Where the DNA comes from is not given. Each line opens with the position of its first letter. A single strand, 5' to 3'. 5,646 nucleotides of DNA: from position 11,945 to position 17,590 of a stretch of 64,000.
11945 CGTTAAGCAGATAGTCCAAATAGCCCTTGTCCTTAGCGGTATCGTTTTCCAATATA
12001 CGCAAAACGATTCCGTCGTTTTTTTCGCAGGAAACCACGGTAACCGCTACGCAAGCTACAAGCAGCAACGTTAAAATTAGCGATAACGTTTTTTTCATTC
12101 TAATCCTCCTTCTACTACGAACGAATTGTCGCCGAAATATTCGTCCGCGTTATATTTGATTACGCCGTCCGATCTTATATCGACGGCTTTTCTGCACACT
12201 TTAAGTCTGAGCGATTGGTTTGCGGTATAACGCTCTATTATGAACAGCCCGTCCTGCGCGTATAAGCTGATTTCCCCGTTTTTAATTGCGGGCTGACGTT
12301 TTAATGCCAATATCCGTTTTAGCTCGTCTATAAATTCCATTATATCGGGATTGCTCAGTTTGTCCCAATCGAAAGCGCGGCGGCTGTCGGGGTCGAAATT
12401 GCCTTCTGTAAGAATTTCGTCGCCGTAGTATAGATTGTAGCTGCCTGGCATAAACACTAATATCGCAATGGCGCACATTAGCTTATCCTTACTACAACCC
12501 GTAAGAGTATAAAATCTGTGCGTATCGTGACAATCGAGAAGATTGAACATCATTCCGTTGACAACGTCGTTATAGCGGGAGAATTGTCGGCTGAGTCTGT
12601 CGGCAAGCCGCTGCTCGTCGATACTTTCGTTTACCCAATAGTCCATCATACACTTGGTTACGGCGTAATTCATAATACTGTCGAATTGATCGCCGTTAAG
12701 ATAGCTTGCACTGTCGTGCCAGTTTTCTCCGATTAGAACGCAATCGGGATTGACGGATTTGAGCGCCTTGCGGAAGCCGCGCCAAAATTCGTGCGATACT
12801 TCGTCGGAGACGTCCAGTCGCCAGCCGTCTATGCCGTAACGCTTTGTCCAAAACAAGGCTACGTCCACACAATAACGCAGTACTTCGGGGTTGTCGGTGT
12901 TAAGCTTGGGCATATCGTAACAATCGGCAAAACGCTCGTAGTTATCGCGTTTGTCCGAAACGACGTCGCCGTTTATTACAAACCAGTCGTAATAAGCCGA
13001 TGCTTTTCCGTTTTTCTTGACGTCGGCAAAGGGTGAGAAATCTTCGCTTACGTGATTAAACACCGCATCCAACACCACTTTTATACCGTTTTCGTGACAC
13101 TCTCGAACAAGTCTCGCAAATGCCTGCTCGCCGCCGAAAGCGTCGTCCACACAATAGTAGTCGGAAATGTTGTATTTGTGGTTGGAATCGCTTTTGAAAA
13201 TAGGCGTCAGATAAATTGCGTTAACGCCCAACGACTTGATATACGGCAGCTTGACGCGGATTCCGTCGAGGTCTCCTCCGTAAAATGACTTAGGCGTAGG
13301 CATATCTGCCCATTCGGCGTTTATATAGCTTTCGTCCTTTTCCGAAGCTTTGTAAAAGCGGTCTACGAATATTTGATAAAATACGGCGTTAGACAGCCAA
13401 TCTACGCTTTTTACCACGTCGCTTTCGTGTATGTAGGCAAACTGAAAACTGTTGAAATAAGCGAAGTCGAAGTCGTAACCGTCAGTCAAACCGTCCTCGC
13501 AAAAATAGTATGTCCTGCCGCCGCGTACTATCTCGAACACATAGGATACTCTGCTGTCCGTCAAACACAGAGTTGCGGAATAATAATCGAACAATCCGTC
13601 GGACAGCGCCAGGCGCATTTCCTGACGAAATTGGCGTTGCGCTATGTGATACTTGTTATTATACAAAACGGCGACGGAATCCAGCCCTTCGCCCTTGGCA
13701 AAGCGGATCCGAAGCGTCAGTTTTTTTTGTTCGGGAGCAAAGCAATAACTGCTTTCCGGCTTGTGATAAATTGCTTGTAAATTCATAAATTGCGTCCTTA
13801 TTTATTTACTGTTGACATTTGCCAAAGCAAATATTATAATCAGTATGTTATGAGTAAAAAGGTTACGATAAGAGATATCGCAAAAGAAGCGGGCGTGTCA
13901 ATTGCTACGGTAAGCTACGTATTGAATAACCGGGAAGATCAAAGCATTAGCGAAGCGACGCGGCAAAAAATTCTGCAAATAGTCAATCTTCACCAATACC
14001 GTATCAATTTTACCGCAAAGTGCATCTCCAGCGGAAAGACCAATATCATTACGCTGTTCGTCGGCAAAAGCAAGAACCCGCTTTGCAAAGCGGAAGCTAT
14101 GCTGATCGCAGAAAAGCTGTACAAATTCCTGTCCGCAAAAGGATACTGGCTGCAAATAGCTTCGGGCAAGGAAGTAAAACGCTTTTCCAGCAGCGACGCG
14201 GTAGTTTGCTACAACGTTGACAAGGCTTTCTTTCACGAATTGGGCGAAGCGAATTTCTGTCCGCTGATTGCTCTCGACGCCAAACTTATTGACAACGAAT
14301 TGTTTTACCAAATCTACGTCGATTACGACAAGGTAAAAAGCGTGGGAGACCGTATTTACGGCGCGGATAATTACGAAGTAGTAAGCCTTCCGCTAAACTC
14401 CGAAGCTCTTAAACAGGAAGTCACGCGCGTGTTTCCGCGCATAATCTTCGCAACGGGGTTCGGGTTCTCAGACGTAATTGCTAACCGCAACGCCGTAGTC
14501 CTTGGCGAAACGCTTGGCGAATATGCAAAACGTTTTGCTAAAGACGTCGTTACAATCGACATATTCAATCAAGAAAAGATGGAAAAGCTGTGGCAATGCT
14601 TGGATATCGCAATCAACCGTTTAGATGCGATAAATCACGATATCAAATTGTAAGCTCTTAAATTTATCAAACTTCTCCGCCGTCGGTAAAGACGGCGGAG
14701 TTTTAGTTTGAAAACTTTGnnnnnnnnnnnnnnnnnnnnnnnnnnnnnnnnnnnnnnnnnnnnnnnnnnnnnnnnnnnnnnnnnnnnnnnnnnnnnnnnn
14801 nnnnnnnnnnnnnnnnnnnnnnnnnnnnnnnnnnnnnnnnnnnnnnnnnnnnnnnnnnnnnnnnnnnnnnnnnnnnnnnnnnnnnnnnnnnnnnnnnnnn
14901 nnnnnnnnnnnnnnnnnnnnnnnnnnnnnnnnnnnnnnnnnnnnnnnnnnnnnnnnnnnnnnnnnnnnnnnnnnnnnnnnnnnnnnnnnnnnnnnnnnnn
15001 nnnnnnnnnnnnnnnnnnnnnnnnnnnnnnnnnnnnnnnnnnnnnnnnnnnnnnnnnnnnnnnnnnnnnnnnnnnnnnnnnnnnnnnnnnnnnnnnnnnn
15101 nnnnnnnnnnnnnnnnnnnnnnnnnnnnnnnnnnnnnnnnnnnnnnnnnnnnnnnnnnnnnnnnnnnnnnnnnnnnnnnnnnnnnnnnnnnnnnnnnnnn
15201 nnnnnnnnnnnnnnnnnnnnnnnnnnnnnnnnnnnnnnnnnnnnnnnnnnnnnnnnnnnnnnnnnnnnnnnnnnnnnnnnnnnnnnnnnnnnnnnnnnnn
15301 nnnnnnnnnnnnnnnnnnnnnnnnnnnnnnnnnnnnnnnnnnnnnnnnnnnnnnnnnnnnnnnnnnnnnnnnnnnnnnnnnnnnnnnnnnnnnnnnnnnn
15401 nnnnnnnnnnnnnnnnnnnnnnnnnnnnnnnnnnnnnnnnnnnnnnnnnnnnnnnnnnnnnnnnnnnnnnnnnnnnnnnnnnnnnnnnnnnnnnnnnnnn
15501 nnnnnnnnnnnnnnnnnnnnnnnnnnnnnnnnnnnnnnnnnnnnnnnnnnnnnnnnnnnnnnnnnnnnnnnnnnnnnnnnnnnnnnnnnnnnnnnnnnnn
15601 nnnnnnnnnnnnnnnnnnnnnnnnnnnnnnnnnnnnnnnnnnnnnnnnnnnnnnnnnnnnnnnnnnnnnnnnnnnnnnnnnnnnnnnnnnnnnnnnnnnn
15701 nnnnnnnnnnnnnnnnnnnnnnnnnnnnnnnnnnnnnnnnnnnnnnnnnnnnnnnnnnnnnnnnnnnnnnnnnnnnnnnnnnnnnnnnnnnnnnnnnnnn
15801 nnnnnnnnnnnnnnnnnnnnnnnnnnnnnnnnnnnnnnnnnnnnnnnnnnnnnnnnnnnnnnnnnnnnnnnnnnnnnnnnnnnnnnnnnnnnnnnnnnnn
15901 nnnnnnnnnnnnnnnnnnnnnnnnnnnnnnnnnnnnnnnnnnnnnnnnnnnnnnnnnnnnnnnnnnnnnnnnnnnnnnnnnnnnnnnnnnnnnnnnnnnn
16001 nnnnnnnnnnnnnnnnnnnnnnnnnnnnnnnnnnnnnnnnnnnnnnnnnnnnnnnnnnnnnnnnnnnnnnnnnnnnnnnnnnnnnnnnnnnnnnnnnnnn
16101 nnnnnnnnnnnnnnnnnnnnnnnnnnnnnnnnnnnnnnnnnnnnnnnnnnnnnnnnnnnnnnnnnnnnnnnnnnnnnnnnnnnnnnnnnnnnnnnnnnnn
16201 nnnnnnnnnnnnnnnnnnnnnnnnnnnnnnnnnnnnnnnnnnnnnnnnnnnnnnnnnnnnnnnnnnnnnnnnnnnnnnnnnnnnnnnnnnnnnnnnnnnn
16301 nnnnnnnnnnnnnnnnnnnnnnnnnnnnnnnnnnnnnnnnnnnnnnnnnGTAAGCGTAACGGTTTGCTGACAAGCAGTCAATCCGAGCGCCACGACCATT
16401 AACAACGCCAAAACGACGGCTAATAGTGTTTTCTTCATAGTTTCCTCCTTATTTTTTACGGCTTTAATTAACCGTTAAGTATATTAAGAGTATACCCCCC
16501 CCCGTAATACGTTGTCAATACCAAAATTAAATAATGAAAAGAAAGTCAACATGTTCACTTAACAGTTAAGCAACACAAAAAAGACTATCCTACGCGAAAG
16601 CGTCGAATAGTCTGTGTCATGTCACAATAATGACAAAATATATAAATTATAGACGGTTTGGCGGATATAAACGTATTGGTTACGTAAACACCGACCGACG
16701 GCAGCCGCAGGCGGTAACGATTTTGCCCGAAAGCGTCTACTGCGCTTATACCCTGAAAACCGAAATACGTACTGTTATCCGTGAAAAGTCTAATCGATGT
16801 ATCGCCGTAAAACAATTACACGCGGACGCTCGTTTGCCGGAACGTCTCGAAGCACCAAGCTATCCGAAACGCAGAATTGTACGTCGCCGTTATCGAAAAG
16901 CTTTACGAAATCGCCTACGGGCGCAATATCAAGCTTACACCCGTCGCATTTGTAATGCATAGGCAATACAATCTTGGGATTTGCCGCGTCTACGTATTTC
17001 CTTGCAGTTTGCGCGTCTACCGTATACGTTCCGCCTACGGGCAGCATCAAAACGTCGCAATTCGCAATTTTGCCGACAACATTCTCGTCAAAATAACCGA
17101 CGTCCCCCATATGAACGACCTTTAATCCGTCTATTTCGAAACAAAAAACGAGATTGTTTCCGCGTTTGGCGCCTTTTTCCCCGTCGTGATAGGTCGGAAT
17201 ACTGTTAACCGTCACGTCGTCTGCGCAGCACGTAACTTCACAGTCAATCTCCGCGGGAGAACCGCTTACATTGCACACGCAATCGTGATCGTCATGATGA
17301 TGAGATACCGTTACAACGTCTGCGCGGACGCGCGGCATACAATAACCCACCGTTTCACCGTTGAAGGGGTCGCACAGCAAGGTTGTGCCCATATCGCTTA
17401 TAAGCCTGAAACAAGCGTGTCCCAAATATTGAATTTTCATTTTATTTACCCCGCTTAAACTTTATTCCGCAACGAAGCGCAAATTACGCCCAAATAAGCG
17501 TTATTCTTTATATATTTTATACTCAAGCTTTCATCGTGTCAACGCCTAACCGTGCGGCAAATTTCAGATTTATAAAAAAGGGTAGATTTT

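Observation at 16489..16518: G9 homopolymer sits in the -35/-10 spacer of the surface-lipoprotein promoter: candidate phase-variable switch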

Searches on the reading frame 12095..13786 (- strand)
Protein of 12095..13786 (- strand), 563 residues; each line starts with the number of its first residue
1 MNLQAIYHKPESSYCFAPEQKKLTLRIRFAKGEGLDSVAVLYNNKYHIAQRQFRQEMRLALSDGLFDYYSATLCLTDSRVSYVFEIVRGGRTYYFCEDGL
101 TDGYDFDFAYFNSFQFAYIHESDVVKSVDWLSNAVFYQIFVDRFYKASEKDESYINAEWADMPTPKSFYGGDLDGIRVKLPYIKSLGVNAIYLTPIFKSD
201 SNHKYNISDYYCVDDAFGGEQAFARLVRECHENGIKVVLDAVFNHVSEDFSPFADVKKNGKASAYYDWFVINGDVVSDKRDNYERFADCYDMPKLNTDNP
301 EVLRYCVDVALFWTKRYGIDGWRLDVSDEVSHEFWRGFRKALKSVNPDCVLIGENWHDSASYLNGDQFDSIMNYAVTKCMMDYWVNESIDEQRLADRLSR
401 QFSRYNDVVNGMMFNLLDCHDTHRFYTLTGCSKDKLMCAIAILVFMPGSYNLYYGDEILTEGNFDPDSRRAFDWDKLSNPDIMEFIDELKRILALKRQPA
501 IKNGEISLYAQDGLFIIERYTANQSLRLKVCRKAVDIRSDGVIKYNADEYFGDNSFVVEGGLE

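Call 15: search_protein_families(library=pfam, proteins=[window:12095-13786:-])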
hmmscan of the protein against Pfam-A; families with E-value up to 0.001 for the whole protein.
window:12095-13786:- (563 aa): 4 families
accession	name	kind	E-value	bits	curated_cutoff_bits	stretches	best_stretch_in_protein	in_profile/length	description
PF00128.31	Alpha-amylase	-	1.9e-66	225.6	22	1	138-463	1-359/446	Alpha amylase, catalytic domain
PF02903.20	Alpha-amylase_N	-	1.1e-25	90.6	23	1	1-120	1-120/120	Alpha amylase, N-terminal ig-like domain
PF18952.6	DUF5696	-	0.0006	18.9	25.6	1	206-265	299-363/612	Family of unknown function (DUF5696)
PF14701.12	hDGE_amylase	-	0.00085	19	27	0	173-249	21-106/439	Glycogen debranching enzyme, glucanotransferase domain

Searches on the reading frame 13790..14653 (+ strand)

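Call 15: search_protein_families(library=pfam, proteins=[window:13790-14653:+])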
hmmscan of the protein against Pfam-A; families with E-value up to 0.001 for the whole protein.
window:13790-14653:+ (287 aa): 1 family
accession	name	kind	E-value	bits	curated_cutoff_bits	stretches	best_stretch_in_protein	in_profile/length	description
PF00356.27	LacI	-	1.2e-16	60.7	27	1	26-71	1-44/46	Bacterial regulatory proteins, lacI family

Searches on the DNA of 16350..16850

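Call 97: search_rna_families(source=window, start=16350, end=16850, threshold=evalue, max_evalue=1)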
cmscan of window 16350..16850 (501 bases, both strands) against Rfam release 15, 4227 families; matches with E-value up to 1: 0.
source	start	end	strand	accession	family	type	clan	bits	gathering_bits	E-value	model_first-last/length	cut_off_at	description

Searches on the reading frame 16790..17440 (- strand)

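Call 15: search_protein_families(library=pfam, proteins=[window:16790-17440:-])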
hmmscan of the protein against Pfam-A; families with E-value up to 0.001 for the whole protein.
window:16790-17440:- (216 aa): 2 families
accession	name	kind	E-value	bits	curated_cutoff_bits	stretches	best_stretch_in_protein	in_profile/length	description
PF13483.12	Lactamase_B_3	-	9.4e-46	156.1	24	1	2-162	1-160/160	Beta-lactamase superfamily domain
PF12706.13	Lactamase_B_2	-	5e-13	49.5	27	1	33-163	61-200/200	Beta-lactamase superfamily domain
